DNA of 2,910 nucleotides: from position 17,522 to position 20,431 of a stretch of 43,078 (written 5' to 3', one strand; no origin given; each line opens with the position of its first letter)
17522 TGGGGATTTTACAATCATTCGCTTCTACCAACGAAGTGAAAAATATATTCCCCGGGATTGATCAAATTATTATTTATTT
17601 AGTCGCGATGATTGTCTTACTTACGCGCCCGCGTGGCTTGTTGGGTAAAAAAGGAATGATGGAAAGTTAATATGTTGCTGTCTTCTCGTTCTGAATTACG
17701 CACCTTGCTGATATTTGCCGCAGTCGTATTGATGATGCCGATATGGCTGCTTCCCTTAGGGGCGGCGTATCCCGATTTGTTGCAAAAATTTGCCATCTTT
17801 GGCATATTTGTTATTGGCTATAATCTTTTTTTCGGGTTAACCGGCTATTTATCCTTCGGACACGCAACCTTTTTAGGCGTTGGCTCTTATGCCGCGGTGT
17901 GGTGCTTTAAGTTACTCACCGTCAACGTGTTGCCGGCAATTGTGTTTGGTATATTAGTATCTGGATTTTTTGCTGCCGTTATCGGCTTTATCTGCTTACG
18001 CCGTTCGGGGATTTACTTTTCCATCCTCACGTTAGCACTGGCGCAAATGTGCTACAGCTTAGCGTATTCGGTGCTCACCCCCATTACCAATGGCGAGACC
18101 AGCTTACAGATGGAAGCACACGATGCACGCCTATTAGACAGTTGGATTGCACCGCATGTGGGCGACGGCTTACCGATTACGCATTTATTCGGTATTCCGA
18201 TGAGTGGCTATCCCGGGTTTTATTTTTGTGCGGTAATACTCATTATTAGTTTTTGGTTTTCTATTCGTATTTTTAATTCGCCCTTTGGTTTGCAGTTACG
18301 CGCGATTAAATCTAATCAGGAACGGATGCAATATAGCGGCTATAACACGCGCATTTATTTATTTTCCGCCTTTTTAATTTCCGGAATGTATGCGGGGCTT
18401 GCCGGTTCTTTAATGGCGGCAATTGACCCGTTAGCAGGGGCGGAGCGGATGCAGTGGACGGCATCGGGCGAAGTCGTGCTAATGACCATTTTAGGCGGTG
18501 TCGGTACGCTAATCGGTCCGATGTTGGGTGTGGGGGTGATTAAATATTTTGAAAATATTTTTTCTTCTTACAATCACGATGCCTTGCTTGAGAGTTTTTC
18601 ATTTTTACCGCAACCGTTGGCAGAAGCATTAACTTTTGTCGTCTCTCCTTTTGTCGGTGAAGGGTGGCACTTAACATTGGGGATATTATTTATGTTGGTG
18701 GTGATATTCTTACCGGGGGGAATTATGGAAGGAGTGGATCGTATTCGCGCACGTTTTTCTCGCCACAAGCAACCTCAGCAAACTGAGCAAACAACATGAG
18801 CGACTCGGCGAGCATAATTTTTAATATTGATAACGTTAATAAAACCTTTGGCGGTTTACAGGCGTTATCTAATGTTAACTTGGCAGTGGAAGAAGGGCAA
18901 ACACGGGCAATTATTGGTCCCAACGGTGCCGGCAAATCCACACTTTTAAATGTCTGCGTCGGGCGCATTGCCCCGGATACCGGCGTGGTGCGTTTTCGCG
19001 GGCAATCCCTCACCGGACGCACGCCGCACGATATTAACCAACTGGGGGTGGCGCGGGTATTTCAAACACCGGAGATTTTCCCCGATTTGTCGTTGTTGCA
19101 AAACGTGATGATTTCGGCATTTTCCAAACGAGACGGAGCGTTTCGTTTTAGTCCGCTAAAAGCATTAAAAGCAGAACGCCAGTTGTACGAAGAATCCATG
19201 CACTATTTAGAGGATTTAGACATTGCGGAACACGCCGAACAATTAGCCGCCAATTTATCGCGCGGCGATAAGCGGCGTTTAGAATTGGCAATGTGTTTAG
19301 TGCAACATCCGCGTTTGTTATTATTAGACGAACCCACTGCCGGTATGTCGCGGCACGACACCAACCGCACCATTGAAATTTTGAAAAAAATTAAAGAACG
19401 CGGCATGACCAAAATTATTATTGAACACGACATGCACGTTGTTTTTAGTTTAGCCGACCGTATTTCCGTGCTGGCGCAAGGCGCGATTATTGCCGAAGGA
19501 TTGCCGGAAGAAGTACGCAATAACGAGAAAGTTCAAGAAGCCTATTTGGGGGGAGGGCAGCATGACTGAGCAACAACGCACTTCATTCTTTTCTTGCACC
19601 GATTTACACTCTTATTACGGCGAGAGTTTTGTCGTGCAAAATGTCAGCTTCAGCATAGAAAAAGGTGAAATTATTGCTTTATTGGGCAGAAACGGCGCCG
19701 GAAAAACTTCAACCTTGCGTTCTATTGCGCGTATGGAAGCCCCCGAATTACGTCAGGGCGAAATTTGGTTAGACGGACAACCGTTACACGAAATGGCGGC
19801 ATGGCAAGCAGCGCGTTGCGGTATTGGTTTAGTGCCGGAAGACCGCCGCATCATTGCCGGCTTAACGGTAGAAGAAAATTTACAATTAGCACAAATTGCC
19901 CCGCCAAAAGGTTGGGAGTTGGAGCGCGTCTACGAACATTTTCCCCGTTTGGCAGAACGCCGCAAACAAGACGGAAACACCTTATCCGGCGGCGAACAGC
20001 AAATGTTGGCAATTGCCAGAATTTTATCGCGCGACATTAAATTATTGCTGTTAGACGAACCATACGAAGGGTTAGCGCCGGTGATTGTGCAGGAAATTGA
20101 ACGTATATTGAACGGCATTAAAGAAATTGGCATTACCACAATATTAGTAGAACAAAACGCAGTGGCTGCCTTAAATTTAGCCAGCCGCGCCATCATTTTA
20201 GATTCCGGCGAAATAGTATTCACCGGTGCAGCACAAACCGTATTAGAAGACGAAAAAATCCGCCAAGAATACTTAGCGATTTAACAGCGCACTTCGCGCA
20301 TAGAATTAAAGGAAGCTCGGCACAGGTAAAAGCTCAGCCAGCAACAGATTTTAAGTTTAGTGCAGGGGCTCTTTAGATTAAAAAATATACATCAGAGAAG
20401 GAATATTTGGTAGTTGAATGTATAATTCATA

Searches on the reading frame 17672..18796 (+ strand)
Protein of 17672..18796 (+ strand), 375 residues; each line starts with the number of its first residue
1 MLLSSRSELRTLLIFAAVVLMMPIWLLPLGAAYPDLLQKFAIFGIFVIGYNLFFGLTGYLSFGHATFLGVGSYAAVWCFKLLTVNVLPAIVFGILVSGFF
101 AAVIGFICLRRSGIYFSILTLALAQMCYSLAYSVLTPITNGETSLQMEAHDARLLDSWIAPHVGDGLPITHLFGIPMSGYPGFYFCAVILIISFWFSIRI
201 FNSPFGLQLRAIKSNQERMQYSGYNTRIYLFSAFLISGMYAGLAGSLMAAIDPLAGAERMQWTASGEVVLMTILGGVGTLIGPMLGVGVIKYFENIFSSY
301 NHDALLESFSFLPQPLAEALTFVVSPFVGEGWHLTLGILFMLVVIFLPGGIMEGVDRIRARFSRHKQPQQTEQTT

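Call 36: search_protein_families(library=pfam, proteins=[window:17672-18796:+], max_evalue=0.00001)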
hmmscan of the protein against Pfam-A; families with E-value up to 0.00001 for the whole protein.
window:17672-18796:+ (375 aa): 1 family
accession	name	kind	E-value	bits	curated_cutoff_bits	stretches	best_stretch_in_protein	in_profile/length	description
PF02653.21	BPD_transp_2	-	1.2e-35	123.4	26.8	1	36-301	5-250/269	Branched-chain amino acid transport system / permease component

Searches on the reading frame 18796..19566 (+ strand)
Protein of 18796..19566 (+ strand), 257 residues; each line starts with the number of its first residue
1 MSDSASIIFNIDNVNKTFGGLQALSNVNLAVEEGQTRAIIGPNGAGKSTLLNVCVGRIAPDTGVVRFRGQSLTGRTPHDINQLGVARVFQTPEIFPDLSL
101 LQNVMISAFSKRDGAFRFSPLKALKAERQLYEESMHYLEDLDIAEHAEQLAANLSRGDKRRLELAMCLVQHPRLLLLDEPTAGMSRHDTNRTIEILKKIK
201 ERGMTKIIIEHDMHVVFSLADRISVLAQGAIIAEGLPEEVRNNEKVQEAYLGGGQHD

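Call 36: search_protein_families(library=pfam, proteins=[window:18796-19566:+], max_evalue=0.00001)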
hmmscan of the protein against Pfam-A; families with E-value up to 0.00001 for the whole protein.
window:18796-19566:+ (257 aa): 2 families
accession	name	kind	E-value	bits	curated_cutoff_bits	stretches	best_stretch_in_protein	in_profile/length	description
PF00005.33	ABC_tran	-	8e-31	107.9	25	1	24-182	1-137/137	ABC transporter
PF12399.14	BCA_ABC_TP_C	-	3.4e-12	46.2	25.5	1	231-254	2-25/27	Branched-chain amino acid ATP-binding cassette transporter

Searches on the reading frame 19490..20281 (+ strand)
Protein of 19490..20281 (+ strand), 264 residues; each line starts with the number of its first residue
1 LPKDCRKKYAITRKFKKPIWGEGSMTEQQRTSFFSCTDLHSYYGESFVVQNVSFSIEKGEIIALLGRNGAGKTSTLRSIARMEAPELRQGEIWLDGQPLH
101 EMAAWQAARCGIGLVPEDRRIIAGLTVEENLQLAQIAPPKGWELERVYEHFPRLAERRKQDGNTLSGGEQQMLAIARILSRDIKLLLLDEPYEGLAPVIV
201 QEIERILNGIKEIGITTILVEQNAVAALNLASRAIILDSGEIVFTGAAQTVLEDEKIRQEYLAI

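Call 36: search_protein_families(library=pfam, proteins=[window:19490-20281:+], max_evalue=0.00001)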
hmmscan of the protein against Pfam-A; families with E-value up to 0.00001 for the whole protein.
window:19490-20281:+ (264 aa): 2 families
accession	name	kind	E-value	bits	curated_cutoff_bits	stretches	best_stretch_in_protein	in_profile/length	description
PF00005.33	ABC_tran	-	1.9e-32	113.1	25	1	49-192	1-136/137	ABC transporter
PF13304.12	AAA_21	-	4.8e-08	33.9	27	0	164-207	237-283/304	AAA domain, putative AbiEii toxin, Type IV TA system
